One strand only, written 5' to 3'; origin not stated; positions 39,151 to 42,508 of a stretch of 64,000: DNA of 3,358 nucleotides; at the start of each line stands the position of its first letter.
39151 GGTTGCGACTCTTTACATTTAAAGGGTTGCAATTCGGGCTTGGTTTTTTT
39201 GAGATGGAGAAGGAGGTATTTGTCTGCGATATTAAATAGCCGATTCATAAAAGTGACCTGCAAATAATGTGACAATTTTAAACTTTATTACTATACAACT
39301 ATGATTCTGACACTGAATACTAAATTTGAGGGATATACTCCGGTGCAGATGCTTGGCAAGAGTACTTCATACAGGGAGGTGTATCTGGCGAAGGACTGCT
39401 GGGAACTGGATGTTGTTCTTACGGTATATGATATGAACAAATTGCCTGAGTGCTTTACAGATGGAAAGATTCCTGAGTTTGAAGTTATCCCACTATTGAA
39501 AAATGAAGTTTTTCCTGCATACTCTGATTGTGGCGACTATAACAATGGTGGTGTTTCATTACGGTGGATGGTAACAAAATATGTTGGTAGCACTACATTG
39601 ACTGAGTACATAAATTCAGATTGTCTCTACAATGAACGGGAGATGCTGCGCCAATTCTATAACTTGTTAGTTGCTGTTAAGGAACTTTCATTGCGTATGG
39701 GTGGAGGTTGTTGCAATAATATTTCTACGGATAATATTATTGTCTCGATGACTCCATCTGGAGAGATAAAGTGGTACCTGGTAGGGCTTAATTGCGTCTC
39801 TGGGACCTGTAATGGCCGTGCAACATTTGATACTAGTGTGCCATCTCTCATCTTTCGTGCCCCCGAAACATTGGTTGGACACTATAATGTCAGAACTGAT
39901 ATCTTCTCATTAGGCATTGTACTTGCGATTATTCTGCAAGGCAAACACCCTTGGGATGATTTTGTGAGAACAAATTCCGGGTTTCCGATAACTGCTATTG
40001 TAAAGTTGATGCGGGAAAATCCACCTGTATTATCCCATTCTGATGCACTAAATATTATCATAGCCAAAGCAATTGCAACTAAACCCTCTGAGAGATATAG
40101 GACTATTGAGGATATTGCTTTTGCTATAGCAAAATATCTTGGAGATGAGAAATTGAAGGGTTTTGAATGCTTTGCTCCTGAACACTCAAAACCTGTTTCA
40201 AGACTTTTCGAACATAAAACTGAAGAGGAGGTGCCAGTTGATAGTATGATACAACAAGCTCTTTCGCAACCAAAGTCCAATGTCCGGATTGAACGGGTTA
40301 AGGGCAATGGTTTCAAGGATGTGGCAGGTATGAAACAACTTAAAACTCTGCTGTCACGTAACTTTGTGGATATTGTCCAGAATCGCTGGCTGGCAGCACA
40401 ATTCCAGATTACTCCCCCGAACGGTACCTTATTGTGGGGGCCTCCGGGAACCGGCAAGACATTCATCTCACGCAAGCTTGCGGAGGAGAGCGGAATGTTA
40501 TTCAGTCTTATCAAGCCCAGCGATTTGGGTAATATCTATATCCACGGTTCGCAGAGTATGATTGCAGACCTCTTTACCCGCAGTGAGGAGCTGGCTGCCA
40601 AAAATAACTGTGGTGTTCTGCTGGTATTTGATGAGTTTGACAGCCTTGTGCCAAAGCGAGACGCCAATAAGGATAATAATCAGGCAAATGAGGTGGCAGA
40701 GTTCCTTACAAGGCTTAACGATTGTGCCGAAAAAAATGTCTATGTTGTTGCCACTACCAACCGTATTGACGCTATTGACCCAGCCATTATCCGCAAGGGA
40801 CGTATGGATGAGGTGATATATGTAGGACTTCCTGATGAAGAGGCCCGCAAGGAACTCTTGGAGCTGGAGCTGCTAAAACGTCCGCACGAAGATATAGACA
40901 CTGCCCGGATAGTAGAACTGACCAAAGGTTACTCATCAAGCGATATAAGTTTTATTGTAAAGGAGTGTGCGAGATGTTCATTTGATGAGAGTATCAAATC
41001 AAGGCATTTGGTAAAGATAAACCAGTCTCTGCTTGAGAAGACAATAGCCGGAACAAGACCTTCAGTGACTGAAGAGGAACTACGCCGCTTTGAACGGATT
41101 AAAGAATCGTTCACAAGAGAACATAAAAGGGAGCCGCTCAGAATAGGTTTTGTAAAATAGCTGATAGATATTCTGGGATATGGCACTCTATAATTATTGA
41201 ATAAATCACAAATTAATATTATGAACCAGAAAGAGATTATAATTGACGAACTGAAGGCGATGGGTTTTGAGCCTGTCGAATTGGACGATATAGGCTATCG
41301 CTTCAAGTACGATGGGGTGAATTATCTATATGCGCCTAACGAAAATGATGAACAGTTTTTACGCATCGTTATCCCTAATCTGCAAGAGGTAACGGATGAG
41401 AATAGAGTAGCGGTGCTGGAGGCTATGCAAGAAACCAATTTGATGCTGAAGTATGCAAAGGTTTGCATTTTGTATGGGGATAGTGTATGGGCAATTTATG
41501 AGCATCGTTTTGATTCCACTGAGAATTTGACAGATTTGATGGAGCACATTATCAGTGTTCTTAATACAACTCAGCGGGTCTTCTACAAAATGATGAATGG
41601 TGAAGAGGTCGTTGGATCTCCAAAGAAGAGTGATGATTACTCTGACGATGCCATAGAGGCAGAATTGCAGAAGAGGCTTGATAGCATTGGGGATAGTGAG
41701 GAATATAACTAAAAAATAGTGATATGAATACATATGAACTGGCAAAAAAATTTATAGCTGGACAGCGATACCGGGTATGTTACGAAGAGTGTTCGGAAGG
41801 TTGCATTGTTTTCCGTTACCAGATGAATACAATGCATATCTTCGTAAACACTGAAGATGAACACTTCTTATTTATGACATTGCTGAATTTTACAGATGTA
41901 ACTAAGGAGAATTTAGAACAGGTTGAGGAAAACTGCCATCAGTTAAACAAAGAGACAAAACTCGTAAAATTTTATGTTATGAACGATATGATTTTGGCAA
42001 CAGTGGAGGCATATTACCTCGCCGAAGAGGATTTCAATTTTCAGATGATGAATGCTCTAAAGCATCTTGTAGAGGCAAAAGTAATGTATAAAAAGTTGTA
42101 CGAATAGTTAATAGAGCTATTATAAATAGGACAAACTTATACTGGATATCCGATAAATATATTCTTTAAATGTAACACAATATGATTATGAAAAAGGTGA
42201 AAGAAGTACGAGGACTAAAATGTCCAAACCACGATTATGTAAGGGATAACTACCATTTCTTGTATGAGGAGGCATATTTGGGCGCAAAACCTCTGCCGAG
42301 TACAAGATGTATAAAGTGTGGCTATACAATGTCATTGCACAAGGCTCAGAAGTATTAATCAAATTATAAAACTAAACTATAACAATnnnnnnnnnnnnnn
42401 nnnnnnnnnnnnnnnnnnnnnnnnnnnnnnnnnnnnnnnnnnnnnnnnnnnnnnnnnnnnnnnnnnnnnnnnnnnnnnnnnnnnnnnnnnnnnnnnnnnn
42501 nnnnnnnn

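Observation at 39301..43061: Five-gene accessory cassette built around a dead-kinase/AAA+ fusion: candidate undescribed (conflict/defence-type?) system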

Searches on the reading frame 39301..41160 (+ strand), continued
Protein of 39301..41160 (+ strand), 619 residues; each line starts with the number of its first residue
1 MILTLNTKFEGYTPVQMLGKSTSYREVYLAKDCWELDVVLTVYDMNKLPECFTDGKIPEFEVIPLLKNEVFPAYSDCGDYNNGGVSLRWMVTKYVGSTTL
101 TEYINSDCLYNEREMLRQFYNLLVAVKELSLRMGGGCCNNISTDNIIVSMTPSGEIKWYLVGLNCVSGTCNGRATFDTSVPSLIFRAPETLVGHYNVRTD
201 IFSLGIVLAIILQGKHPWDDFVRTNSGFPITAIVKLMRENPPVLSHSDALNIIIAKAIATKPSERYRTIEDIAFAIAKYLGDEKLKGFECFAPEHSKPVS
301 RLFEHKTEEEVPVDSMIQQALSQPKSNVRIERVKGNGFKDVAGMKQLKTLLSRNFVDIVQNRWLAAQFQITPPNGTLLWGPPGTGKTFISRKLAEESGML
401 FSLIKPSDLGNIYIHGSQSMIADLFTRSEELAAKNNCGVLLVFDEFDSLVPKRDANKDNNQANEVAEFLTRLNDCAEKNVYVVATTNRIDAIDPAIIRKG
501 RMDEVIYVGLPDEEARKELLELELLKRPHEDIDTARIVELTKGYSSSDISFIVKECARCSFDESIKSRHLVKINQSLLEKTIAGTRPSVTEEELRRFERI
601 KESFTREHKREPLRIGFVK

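Call 90: search_solved_structures(query=A7, max_evalue=1)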
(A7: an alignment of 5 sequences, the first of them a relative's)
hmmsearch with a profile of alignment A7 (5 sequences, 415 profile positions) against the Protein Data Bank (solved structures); distinct sequences matched with E-value up to 1: 4.
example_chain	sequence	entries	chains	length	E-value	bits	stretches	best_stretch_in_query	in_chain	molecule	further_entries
2map_A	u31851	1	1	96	0.065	15.8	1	173-202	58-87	RNA polymerase sigma factor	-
2mao_A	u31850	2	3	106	0.077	15.5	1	173-202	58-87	RNA polymerase sigma factor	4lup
1or7_A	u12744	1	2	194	0.2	14.2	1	173-202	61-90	RNA polymerase sigma-E factor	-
6jbq_F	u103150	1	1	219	0.23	14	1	173-202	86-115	ECF RNA polymerase sigma-E factor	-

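Call 93: search_protein_families(library=padloc, proteins=[L081:2811-6035:+, L081:7283-8626:+, L081:8741-9988:+, L081:13966-14502:+, L081:14493-15275:+, L081:17802-18494:+, L081:18505-19698:+, L083:14044-14496:+, L083:14513-15193:+, L083:15328-15966:+], max_evalue=0.001)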
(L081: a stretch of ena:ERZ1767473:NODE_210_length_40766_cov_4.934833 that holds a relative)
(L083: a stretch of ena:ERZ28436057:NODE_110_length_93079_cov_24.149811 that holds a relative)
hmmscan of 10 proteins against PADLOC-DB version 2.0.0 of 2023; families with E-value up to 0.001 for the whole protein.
L081:2811-6035:+ (1074 aa): 0 families

L081:7283-8626:+ (447 aa): 0 families

L081:8741-9988:+ (415 aa): 0 families

L081:13966-14502:+ (178 aa): 0 families

L081:14493-15275:+ (260 aa): 0 families

L081:17802-18494:+ (230 aa): 1 family
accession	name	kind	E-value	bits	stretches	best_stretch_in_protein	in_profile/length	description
PDLC04899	PDC-S07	-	8.2e-13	46.2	1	30-130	19-117/135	-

L081:18505-19698:+ (397 aa): 0 families

L083:14044-14496:+ (150 aa): 0 families

L083:14513-15193:+ (226 aa): 1 family
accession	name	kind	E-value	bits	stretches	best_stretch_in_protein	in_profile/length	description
PDLC04518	PDC-M21C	-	6.9e-09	33.3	1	1-139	1-134/243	-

L083:15328-15966:+ (212 aa): 0 families
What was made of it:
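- The SIR2, CHAT, PTP and ARG genes of one related island (L081) hit no PADLOC model (call 93). No PADLOC support was found (call 93).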

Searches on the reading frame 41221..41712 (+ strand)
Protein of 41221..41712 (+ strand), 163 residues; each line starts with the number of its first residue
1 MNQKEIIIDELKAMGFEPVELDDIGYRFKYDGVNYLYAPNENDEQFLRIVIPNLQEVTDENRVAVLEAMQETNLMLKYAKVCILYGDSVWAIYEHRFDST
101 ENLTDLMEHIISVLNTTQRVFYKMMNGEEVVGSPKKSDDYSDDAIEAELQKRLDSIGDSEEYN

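Call 3: search_protein_families(library=pfam, proteins=[window:41221-41712:+], max_evalue=1)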
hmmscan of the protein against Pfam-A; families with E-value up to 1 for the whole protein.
window:41221-41712:+ (163 aa): 2 families
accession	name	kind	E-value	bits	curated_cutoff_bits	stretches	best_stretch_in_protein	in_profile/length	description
PF10722.14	YbjN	-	0.0025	18.5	22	1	9-105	7-103/126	Putative bacterial sensory transduction regulator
PF25474.1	TPR_TmcB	-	0.24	11.8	27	1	61-126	17-82/125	TmcB, TPR repeats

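Call 4: search_protein_families(library=padloc, proteins=[window:41221-41712:+], max_evalue=1)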
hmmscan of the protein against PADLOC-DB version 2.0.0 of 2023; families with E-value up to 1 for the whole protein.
window:41221-41712:+ (163 aa): 0 families

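Call 5: search_protein_families(library=ncbifam, proteins=[window:41221-41712:+], max_evalue=1)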
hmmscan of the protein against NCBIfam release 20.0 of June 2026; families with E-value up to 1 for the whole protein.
window:41221-41712:+ (163 aa): 0 families

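Call 37: search_protein_families(library=phrogs, proteins=[window:41221-41712:+], max_evalue=0.1)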
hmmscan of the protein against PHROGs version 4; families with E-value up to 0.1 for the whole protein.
window:41221-41712:+ (163 aa): 0 families

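Call 49: search_solved_structures(query=A3, max_evalue=10)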
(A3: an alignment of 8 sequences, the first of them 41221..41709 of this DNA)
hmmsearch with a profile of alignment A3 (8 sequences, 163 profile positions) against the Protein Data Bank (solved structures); distinct sequences matched with E-value up to 10: 3.
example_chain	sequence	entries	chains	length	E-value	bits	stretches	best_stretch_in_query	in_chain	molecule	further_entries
7rdr_A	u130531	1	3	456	8.7e-10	41.8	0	40-81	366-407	Circular tendon repeat protein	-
5xe8_A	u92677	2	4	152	1.6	11.7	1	7-37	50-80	Putative ABC transporter, ATP-binding protein ComA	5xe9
3k8u_A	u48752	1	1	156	1.7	11.7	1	7-37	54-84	Putative ABC transporter, ATP-binding protein ComA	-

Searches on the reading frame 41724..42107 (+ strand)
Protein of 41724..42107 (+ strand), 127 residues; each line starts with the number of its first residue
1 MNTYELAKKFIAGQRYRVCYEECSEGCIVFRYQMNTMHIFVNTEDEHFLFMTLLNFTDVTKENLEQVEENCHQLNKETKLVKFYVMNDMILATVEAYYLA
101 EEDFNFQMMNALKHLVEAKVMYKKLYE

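Call 3: search_protein_families(library=pfam, proteins=[window:41724-42107:+], max_evalue=1)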
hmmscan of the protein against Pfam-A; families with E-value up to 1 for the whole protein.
window:41724-42107:+ (127 aa): 6 families
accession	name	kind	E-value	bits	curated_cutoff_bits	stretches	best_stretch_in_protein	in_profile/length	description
PF10722.14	YbjN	-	7.9e-05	23.3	22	1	13-92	11-90/126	Putative bacterial sensory transduction regulator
PF22551.1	TY-Chap1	-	0.014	15.5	27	1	57-115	55-109/132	T3SS (YopN, CesT) and YbjN peptide-binding chaperone 1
PF16848.10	SoDot-IcmSS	-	0.022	15.3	25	1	42-116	86-160/178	Substrate of the Dot/Icm secretion system, putative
PF03692.20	CxxCxxCC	-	0.053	14.6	23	1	19-93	2-68/85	Putative zinc- or iron-chelating domain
PF09526.16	DUF2387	-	0.062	13.8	25.9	1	7-84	2-72/72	Probable metal-binding protein (DUF2387)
PF09749.15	HVSL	-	0.095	12.5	26.8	1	23-86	115-177/242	Uncharacterised conserved protein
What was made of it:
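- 41724..42107 (+): Gene 3: a 127-aa YbjN / type III secretion chaperone-fold protein. Pfam YbjN scores 23.3 bits (cut-off 22) and TY-Chap1 is weak (call 3).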

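Call 4: search_protein_families(library=padloc, proteins=[window:41724-42107:+], max_evalue=1)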
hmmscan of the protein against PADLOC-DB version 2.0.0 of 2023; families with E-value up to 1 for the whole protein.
window:41724-42107:+ (127 aa): 0 families

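Call 5: search_protein_families(library=ncbifam, proteins=[window:41724-42107:+], max_evalue=1)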
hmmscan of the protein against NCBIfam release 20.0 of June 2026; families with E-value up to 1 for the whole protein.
window:41724-42107:+ (127 aa): 1 family
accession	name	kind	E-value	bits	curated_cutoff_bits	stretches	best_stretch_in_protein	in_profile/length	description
NF043013.1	DeGluthAmidYersProt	equivalog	0.016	14.3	500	1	57-113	14-70/278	deaminated glutathione amidase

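Call 37: search_protein_families(library=phrogs, proteins=[window:41724-42107:+], max_evalue=0.1)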
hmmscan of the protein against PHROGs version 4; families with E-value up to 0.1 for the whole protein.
window:41724-42107:+ (127 aa): 0 families

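Call 48: search_solved_structures(query=A4, max_evalue=10)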
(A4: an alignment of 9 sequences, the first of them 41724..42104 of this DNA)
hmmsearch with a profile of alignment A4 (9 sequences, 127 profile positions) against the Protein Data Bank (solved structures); distinct sequences matched with E-value up to 10: 2.
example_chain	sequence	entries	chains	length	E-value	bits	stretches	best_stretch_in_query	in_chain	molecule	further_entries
9euf_M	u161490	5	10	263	0.88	12.8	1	8-80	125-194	Putative baseplate component | ORF59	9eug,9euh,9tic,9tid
1l4a_C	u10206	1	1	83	1.4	12.1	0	54-80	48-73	S-SNAP25 fusion protein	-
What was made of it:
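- Tried and rejected: Genes 2 and 3 (calls 48, 49).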

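Call 50: find_homologous_proteins(query=window:41724-42107:+, max_evalue=0.001)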
Query window:41724-42107:+ (127 aa): 31 proteins with E <= 0.001 among 33 candidates.
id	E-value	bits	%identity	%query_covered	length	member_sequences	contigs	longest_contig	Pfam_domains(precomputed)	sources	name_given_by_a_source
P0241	2.3e-77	275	100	100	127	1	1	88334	-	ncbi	-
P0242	2.4e-53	197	72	100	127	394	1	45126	-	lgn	-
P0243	2.5e-53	197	69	100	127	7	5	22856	-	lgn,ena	-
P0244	1.5e-52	195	72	100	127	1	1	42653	-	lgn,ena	-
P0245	2.2e-52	194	72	100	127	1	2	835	-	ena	-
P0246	4.7e-51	190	69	100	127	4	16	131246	-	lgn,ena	-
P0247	4.7e-51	190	67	100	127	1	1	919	-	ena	-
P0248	6.6e-51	189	68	100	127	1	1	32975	-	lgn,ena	-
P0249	7.2e-51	189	68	100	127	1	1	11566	-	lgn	-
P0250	1.8e-50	188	68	100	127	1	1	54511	-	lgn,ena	-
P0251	7.1e-50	186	69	100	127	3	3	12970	-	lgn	-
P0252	1.3e-49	185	65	100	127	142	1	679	-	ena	-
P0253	1.4e-49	185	66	98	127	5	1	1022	-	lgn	-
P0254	2.3e-49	184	67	100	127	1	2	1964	-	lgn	-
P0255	3.1e-49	184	65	100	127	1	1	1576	-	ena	-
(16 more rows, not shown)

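Call 62: predict_structure(alignment_id=A5)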
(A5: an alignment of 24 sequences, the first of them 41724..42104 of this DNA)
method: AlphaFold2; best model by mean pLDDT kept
length: 127 residues; sequences in the alignment: 24
mean_pLDDT: 91.6   pTM: 0.83
mean pLDDT of the five models: 91.6, 88.2, 84.1, 80.6, 58.8
residues with pLDDT >= 90: 96; 70-90: 30; 50-70: 1; < 50: 0
segments of 3 or more residues with pLDDT < 50: none
pLDDT, mean of each block of 10 residues (from residue 1): 92 95 91 94 88 90 93 91 91 94 93 94 83
secondary structure, 60 per line:
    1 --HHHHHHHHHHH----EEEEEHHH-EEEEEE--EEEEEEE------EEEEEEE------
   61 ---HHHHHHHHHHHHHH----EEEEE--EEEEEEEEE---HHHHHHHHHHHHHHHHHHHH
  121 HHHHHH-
elements in order: H3-13 E18-22 E27-32 E35-41 E48-54 H64-77 E82-86 E89-97 H101-126
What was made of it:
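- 41724..42107 (+): The AF2 model has pLDDT 91.6 (call 62).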

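Call 66: fold_search(model_id=the predicted structure, library=pdb)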
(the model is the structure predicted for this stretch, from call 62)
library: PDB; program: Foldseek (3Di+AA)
matches with E <= 10: 1022; with E <= 0.001: 12
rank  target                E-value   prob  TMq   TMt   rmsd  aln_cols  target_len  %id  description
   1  6vu7_D                2.7e-05  1.00  0.73  0.70   3.3       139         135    8  Crystal structure of YbjN, a putative transcription regulator from E. coli (released 2020-03-11)
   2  6vu7_B                3.4e-05  1.00  0.73  0.66   2.8       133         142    8  Crystal structure of YbjN, a putative transcription regulator from E. coli (released 2020-03-11)
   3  6vu7_C                7.1e-05  1.00  0.76  0.68   2.6       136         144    7  Crystal structure of YbjN, a putative transcription regulator from E. coli (released 2020-03-11)
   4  5frk_B                7.1e-05  1.00  0.75  0.67   3.3       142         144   11  SeMet crystal structure of Erwinia amylovora AmyR amylovoran repressor, a member of the YbjN protein family (released 2017-02-15)
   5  5fr7_B                1.1e-04  1.00  0.74  0.66   3.4       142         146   11  Erwinia amylovora AmyR amylovoran repressor, a member of the YbjN protein family (released 2017-01-18)
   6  6vu7_A                2.2e-04  1.00  0.75  0.69   2.8       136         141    7  Crystal structure of YbjN, a putative transcription regulator from E. coli (released 2020-03-11)
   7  4gf3_A                3.6e-04  1.00  0.62  0.64   5.1       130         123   15  Structure of a SycH-YopH Chaperone-Effector Complex (released 2013-03-27)
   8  3cxj_A                3.6e-04  1.00  0.62  0.56   4.2       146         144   14  Crystal structure of an uncharacterized protein from Methanothermobacter thermautotrophicus (released 2008-05-13)
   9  2plg_A                4.1e-04  1.00  0.62  0.54   4.1       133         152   15  Crystal structure of T110839 protein from Synechococcus elongatus (released 2007-05-01)
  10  1ttw_A                4.6e-04  1.00  0.63  0.67   3.7       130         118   15  Crystal structure of the Yersinia Pestis type III secretion chaperone SycH in complex with a stable fragment of YscM2 (released 2004-08-31)
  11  5fr7_A                4.9e-04  1.00  0.68  0.61   3.6       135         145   11  Erwinia amylovora AmyR amylovoran repressor, a member of the YbjN protein family (released 2017-01-18)
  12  4h5b_B                9.6e-04  1.00  0.70  0.61   3.6       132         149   14  Crystal Structure of DR_1245 from Deinococcus radiodurans (released 2013-01-30)
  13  4h5b_A                1.4e-03  1.00  0.66  0.57   4.0       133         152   14  Crystal Structure of DR_1245 from Deinococcus radiodurans (released 2013-01-30)
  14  3kxy_B                1.7e-03  1.00  0.67  0.65   3.6       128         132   15  Crystal Structure of the ExsC-ExsE Complex (released 2010-06-30)
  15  2plg_B                2.3e-03  1.00  0.63  0.56   4.0       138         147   13  Crystal structure of T110839 protein from Synechococcus elongatus (released 2007-05-01)
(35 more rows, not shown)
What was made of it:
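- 41724..42107 (+): Foldseek matches E. coli YbjN 6VU7 (TM 0.73-0.76, prob 1.00), AmyR, DR1245, SycH, ExsC, SycE and CesT (call 66).
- On YbjN / TY-chaperone superfamily: For gene 3, Pfam YbjN scores 23.3 bits (cut-off 22) and Foldseek gives TM 0.73-0.76, prob 1.00 to 6VU7 (calls 3, 66).
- Closest known: YbjN family and class I type III secretion chaperones. Same: Pfam YbjN is above cut-off for gene 3 (calls 3, 66).
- YbjN-family and type III chaperone-fold proteins include regulators such as AmyR, ExsC, CesT-CsrA and PA14_16140 (call 66). Gene 3 has the class I type III secretion chaperone fold (call 66).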

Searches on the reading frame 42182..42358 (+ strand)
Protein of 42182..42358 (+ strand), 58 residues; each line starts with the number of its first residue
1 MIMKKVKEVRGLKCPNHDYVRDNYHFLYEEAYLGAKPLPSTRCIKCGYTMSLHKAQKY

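Call 3: search_protein_families(library=pfam, proteins=[window:42182-42358:+], max_evalue=1)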
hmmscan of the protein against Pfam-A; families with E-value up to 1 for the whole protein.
window:42182-42358:+ (58 aa): 1 family
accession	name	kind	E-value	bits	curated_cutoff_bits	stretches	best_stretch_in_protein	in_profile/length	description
PF13408.12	Zn_ribbon_recom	-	0.092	13.6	25.3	0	42-56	7-21/58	Recombinase zinc beta ribbon domain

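Call 4: search_protein_families(library=padloc, proteins=[window:42182-42358:+], max_evalue=1)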
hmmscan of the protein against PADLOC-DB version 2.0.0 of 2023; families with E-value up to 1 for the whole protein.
window:42182-42358:+ (58 aa): 0 families

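Call 5: search_protein_families(library=ncbifam, proteins=[window:42182-42358:+], max_evalue=1)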
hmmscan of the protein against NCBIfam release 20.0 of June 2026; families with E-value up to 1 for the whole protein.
window:42182-42358:+ (58 aa): 1 family
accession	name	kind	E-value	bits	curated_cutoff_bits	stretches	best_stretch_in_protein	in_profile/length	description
NF001604.0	PRK00398.1-1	equivalog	0.023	14.3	103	1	36-50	19-33/48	DNA-directed RNA polymerase subunit P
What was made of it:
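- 42182..42358 (+): Gene 4: a 58-aa basic miniprotein with a CxxH...CxxC pattern (putative zinc ribbon); optional accessory. Only weak Zn-ribbon family hits were found (calls 3, 5).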

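Call 37: search_protein_families(library=phrogs, proteins=[window:42182-42358:+], max_evalue=0.1)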
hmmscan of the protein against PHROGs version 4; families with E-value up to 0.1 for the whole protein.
window:42182-42358:+ (58 aa): 0 families
